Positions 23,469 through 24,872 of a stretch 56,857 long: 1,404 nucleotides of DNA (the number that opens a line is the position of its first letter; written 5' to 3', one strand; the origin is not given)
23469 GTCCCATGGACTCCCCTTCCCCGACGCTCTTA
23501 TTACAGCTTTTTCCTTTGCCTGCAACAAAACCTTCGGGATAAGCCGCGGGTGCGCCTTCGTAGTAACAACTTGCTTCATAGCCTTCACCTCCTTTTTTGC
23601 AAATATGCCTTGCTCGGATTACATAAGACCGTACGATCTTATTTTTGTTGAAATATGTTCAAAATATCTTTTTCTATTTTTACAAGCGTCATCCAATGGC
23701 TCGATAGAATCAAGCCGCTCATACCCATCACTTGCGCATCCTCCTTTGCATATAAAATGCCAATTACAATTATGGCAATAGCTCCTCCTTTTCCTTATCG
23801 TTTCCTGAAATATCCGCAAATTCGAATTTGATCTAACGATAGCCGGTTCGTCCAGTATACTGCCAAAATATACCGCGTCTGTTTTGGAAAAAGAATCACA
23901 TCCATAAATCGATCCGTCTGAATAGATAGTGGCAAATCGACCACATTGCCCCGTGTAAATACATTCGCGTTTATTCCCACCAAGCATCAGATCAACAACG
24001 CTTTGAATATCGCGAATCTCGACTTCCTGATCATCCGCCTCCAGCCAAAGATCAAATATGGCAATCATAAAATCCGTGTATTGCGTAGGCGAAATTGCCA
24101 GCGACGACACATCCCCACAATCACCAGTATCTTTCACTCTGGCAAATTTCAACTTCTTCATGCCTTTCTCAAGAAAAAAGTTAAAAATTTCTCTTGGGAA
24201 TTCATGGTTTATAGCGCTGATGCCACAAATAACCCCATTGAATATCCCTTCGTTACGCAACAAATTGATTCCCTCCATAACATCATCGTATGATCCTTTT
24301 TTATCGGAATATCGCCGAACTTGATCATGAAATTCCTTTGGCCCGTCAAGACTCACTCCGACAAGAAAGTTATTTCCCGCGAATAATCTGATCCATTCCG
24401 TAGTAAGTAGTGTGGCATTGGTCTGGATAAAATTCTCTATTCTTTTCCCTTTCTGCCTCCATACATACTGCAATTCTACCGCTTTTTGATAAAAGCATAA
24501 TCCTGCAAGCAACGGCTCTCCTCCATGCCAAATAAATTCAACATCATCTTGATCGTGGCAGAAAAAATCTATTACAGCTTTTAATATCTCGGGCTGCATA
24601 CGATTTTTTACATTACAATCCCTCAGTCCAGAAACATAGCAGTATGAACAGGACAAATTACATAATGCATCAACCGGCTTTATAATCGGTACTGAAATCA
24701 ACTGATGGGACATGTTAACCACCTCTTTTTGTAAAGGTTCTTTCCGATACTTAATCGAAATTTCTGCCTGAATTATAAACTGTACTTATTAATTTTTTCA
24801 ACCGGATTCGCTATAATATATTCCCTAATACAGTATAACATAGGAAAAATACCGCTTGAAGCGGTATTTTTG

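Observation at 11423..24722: Recurring convergent pair: anSME-like radical SAM/SPASM enzyme with a paralogous HExxH protein and a short peptide gene (two loci)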

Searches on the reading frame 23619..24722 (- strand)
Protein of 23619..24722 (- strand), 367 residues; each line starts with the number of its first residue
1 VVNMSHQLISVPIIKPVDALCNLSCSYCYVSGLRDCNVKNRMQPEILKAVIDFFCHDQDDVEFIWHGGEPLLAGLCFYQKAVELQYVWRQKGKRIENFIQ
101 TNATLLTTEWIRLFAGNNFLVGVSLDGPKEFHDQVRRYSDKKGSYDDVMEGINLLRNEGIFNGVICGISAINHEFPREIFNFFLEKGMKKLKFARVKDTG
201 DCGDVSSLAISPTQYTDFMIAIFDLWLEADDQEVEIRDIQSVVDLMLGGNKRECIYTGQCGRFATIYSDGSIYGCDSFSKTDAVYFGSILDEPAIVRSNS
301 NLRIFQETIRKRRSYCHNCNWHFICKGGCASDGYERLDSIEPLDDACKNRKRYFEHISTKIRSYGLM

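Call 3: search_protein_families(library=pfam, proteins=[window:23619-24722:-], max_evalue=0.01)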
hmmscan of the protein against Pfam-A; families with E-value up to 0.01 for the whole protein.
window:23619-24722:- (367 aa): 2 families
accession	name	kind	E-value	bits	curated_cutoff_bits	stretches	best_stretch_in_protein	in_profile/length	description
PF04055.27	Radical_SAM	-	3.4e-20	73.3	29.5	1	21-174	7-157/166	Radical SAM superfamily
PF13353.11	Fer4_12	-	0.00027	21.7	22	1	21-93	15-82/137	4Fe-4S single cluster domain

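Call 4: search_protein_families(library=ncbifam, proteins=[window:23619-24722:-], max_evalue=0.01)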
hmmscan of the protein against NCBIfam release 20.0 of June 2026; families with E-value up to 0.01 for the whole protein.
window:23619-24722:- (367 aa): 64 families (the best 25 are shown)
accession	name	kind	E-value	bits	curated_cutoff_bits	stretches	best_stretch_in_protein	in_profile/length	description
TIGR03942.1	sulfatase_rSAM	equivalog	7.2e-82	275.3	349.45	1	13-362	3-358/363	anaerobic sulfatase maturase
NF041298.1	rSAM_mat_DynA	equivalog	2.7e-77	260.1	450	1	12-362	3-354/356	dynobactin maturation radical SAM/SPASM protein DynA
NF010308.0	PRK13745.1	equivalog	1e-65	222.3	484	1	13-359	16-383/412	anaerobic sulfatase-maturation protein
NF010321.0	PRK13758.1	equivalog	1.1e-58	199.2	441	1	13-360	7-361/370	anaerobic sulfatase-maturase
NF041300.1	rSAM_mat_DarW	exception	1.8e-51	175.3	650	1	17-359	47-396/415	radical SAM/SPASM peptide maturase DarW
TIGR04261.1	rSAM_GlyRichRpt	subfamily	1.3e-48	165.8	310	1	19-352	5-351/363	cyclophane-forming radical SAM/SPASM peptide maturase GrrM/OscB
NF041707.1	rSAM_YhhB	equivalog_domain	1.5e-45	155.7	445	1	17-362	8-366/369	cyclophane-forming radical SAM/SPASM peptide maturase YhhB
TIGR04083.1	rSAM_pep_methan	hypoth_equivalog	2.3e-45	155.1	300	1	21-361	10-343/376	TIGR04083 family peptide-modifying radical SAM enzyme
NF047865.1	rSAM_PapB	equivalog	1.4e-43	149.4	340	1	19-331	11-318/330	PapB family radical SAM/SPASM ranthipeptide maturase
NF038005.1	rSAM_mat_DarE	equivalog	6.4e-41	140.5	650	1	18-358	81-429/432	darobactin maturation radical SAM/SPASM protein DarE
NF041718.1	rSAM_phane_AMC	equivalog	4.7e-38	131.1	425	1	14-335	10-333/362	cyclophane-forming radical SAM peptide maturase AmcB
TIGR04269.1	SAM_SPASM_FxsB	subfamily_domain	5.5e-37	127.6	370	1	17-355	8-359/363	FxsB family cyclophane-forming radical SAM/SPASM peptide maturase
TIGR03906.1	quino_hemo_SAM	equivalog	7.1e-31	107.4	453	1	14-347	97-433/467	quinohemoprotein amine dehydrogenase maturation protein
TIGR04068.1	rSAM_ocin_clost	equivalog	2.1e-29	102.7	500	1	17-157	90-234/462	Cys-rich peptide radical SAM maturase CcpM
NF040492.1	not_ScfB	exception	3.6e-28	98.6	855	1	20-356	104-443/450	ScfB-related radical SAM/SPASM orphan maturase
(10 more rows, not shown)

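Call 67: search_solved_structures(query=window:23619-24722:-, max_evalue=0.001, show_alignments=3)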
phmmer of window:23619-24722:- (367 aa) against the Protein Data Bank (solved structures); distinct sequences matched with E-value up to 0.001: 4.
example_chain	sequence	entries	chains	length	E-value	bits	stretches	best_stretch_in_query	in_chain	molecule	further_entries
4k37_A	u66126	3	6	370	2.3e-49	171.7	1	13-359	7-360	Anaerobic sulfatase-maturating enzyme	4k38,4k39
4k36_A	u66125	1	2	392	2.8e-49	171.4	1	13-359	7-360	Anaerobic sulfatase-maturating enzyme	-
9gm3_A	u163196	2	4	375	5.3e-20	75.1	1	17-334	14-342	ChlB radical SAM domain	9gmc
5wgg_A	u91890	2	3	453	1.7e-16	63.6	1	17-340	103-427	Radical SAM domain protein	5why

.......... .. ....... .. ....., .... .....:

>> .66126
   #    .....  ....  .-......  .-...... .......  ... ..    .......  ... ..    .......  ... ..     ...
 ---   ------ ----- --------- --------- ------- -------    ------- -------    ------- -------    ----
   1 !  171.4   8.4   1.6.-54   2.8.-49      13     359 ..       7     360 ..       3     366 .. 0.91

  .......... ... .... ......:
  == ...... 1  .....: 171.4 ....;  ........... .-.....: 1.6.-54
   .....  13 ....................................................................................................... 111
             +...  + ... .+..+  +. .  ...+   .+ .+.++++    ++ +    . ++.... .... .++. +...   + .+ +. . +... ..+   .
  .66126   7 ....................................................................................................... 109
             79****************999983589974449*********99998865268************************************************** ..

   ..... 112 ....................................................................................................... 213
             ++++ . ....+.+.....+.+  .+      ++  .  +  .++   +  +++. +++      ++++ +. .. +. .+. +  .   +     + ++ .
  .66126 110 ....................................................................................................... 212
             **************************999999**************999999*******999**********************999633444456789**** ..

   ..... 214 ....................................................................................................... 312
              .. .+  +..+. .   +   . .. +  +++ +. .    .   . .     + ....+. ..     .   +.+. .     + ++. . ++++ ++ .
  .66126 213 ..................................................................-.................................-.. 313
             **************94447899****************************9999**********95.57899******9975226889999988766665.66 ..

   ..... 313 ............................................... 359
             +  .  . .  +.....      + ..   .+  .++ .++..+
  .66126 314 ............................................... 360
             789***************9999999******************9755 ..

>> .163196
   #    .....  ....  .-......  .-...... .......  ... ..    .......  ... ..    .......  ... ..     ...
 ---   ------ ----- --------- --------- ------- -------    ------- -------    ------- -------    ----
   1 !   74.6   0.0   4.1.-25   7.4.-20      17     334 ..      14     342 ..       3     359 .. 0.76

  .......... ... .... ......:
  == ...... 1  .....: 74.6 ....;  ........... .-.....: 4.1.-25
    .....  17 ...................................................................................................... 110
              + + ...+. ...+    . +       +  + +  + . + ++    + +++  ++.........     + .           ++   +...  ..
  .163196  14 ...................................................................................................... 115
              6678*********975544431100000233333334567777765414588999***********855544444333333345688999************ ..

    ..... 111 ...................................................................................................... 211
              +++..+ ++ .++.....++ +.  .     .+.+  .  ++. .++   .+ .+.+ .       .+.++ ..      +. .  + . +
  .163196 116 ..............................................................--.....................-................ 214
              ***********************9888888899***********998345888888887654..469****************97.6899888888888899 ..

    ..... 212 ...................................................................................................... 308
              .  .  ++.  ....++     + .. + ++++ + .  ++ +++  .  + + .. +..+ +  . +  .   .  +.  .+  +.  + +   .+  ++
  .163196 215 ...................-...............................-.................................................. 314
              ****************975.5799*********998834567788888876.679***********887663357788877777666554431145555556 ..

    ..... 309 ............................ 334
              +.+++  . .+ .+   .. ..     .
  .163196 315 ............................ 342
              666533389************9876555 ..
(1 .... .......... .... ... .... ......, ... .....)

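Call 116: search_protein_families(library=padloc, proteins=[window:23619-24722:-], max_evalue=0.01)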
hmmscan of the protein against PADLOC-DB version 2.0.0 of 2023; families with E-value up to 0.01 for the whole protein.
window:23619-24722:- (367 aa): 2 families
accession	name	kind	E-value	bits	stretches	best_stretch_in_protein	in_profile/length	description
PDLC02903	pVip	-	1.4e-13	48.9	1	20-219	9-190/257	Viperins not associated with kinases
PDLC02904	pVip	-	3.8e-10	37.7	1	20-220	12-195/262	Viperins associated with kinases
